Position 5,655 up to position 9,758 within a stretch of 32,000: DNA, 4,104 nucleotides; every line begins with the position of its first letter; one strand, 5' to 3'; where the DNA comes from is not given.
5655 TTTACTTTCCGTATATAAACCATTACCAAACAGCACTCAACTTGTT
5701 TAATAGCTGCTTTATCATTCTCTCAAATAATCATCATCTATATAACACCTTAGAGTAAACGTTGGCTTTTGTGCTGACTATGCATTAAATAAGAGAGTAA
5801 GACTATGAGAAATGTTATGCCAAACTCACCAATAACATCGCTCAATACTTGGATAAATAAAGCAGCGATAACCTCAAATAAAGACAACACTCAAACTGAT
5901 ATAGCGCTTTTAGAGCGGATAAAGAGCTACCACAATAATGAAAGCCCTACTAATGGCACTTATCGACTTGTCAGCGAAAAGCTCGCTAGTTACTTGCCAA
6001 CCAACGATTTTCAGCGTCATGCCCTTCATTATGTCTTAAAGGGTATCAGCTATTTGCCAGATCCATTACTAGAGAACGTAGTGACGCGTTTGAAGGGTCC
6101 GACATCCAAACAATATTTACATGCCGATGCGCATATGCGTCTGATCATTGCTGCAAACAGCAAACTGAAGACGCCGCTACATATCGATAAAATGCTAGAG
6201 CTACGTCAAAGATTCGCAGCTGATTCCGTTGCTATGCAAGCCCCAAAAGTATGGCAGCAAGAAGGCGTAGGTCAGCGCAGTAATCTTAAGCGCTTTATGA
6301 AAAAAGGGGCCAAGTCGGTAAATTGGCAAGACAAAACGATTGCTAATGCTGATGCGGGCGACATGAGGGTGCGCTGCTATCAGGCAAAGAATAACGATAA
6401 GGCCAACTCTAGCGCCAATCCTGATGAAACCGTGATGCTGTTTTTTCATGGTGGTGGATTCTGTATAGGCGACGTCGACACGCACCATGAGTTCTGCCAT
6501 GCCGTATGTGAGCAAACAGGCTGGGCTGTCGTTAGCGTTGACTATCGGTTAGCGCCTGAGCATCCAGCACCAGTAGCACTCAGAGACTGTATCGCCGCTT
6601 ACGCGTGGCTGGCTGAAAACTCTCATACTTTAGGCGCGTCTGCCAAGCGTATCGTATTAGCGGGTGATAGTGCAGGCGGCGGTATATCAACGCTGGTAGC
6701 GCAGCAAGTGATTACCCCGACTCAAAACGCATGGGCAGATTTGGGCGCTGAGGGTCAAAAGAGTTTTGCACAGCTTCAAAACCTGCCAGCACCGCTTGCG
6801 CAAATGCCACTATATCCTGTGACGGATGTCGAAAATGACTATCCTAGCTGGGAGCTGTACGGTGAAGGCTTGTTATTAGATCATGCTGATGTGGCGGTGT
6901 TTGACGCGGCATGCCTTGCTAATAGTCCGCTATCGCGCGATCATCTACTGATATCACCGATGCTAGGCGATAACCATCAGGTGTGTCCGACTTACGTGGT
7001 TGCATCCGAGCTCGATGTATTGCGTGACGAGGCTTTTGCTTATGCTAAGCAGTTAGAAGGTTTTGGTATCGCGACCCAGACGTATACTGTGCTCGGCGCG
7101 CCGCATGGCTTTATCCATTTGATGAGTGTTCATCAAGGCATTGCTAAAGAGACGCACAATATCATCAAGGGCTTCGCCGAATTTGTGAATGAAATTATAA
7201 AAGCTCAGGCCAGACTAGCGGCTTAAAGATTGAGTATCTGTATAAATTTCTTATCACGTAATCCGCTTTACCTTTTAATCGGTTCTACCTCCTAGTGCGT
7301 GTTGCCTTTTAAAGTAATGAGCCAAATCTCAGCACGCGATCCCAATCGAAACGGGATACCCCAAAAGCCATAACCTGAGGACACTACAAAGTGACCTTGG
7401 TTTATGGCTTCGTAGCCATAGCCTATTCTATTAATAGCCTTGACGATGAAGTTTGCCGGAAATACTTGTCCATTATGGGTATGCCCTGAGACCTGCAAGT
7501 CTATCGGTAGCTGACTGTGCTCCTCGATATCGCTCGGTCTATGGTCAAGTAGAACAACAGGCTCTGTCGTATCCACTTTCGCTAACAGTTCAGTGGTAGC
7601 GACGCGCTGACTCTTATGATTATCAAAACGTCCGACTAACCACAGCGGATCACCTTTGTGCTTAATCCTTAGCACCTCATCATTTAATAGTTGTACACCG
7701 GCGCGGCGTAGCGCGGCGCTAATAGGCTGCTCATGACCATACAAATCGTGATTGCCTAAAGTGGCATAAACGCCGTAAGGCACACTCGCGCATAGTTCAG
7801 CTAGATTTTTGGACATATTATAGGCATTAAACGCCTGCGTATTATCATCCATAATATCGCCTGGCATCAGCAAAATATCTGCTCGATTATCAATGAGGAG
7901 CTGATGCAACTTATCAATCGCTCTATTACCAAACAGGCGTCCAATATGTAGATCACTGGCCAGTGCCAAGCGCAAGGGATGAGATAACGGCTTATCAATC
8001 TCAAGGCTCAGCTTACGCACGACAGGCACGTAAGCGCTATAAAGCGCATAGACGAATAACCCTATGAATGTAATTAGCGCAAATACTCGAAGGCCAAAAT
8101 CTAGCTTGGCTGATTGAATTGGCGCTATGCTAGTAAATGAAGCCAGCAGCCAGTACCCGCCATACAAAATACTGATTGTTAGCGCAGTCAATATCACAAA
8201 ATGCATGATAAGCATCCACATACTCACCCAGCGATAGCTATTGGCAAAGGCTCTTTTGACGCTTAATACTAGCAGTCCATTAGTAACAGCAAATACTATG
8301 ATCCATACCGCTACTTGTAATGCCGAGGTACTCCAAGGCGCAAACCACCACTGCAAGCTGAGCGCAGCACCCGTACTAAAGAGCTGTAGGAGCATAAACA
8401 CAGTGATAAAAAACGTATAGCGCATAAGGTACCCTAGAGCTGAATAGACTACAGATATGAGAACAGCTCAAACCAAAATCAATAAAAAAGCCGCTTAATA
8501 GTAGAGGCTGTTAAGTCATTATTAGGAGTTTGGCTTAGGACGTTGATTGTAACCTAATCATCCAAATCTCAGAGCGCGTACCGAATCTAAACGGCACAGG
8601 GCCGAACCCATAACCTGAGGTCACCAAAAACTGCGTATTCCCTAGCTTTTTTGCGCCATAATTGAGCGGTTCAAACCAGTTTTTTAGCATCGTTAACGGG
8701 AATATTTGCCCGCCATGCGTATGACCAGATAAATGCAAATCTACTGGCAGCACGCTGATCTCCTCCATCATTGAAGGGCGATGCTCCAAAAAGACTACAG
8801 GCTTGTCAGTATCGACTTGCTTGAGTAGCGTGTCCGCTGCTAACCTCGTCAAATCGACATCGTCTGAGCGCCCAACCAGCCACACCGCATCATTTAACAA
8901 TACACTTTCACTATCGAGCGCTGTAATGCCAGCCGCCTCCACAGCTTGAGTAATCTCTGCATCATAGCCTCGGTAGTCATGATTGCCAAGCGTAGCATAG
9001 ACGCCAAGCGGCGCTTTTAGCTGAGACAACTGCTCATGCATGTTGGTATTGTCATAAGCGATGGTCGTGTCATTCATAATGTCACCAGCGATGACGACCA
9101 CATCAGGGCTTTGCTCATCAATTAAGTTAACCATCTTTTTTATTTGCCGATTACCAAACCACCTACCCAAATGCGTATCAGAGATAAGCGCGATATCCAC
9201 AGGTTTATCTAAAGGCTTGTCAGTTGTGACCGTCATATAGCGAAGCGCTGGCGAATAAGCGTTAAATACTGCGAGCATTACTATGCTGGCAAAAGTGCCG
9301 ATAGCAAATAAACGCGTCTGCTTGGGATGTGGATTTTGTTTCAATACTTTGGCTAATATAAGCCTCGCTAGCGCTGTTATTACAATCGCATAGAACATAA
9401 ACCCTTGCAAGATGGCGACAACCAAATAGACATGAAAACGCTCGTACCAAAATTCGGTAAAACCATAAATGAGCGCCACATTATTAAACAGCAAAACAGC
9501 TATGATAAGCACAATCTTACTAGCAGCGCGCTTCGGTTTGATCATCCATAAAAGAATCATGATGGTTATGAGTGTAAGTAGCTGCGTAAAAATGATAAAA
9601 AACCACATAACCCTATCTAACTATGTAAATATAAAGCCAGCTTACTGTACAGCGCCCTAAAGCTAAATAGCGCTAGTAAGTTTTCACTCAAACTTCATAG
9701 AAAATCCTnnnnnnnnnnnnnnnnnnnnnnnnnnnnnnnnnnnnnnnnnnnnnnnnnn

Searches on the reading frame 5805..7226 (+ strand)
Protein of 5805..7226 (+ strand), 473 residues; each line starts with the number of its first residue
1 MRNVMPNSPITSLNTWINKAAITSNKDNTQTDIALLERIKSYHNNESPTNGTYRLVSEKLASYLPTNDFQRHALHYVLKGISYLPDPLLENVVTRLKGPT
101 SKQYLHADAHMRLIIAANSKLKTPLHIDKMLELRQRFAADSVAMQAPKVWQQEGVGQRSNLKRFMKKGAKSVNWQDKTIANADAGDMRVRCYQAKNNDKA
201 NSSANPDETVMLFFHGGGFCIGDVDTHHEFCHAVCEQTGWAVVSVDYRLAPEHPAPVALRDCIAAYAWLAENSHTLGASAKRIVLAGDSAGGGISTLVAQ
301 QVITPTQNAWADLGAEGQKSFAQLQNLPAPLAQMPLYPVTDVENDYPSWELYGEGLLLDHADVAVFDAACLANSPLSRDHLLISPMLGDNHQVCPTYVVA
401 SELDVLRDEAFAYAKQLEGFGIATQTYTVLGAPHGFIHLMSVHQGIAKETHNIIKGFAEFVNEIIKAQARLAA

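Call 7: search_protein_families(library=ncbifam, proteins=[window:5805-7226:+])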
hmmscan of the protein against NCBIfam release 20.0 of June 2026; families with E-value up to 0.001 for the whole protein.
window:5805-7226:+ (473 aa): 9 families
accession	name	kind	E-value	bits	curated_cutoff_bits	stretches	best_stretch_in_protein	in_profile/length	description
NF058653.1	LipP1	equivalog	2e-60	204.2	350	2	143-301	12-164/300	LipP1 family hormone-sensitive lipase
NF033149.0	CHL_hydrolase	equivalog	2.7e-36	125.1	500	2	206-300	73-167/310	chloramphenicol hydrolase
NF007547.0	PRK10162.1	equivalog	3.1e-31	108.5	389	2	161-295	47-171/321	acetyl esterase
NF058651.1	GESAG_HSLs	subfamily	5e-23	81.6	430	1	206-416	65-250/296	GESAG motif subfamily hormone-sensitive lipase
NF058649.1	GTSAG_HSLs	subfamily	4.4e-22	78.9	380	1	156-461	43-308/312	GTSAG motif subfamily hormone-sensitive lipase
NF058650.1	GCSAG_HSLs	subfamily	6.4e-11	42.4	410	1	202-297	79-169/314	GCSAG motif subfamily hormone-sensitive lipase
NF052354.1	EstLipQMycob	equivalog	8e-08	31.3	700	1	209-306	166-263/418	esterase LipQ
NF058665.1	HaHSL_fam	equivalog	1.2e-06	28.1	320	1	207-301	60-147/260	hormone-sensitive lipase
NF041556.1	tannase_B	equivalog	1.3e-05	24.6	300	1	255-300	129-174/463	subtype B tannase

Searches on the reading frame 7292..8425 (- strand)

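Call 7: search_protein_families(library=ncbifam, proteins=[window:7292-8425:-])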
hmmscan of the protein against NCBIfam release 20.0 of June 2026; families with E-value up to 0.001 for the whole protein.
window:7292-8425:- (377 aa): 4 families
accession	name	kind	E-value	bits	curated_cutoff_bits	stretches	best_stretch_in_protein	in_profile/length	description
NF008460.0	PRK11340.1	equivalog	4e-21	75.7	188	1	130-372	30-270/271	phosphodiesterase YaeI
NF033458.1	lipid_A_LpxG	equivalog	2e-17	63.5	350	2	237-351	176-289/321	UDP-2,3-diacylglucosamine diphosphatase LpxG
TIGR03729.1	acc_ester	subfamily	9.4e-06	25.2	148.25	1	152-229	1-74/239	putative phosphoesterase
TIGR00619.1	sbcd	subfamily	1.7e-05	24.8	77.65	1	156-247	6-106/252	exonuclease subunit SbcD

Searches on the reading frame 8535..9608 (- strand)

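Call 7: search_protein_families(library=ncbifam, proteins=[window:8535-9608:-])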
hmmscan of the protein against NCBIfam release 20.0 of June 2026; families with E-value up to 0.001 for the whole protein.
window:8535-9608:- (357 aa): 5 families
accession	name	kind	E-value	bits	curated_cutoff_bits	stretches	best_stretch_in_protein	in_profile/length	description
NF033458.1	lipid_A_LpxG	equivalog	6.8e-27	94.6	350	2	137-215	45-122/321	UDP-2,3-diacylglucosamine diphosphatase LpxG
NF008460.0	PRK11340.1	equivalog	7.5e-22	78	188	1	134-353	47-270/271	phosphodiesterase YaeI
TIGR03729.1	acc_ester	subfamily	5.1e-08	32.6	148.25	1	139-217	2-79/239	putative phosphoesterase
TIGR00040.1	yfcE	subfamily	5.8e-06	26.5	56.25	1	139-238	3-64/158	YfcE family phosphodiesterase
TIGR04123.1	P_estr_lig_assc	hypoth_equivalog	0.00032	20.2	150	0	154-214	51-113/207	ligase-associated DNA damage response endonuclease PdeM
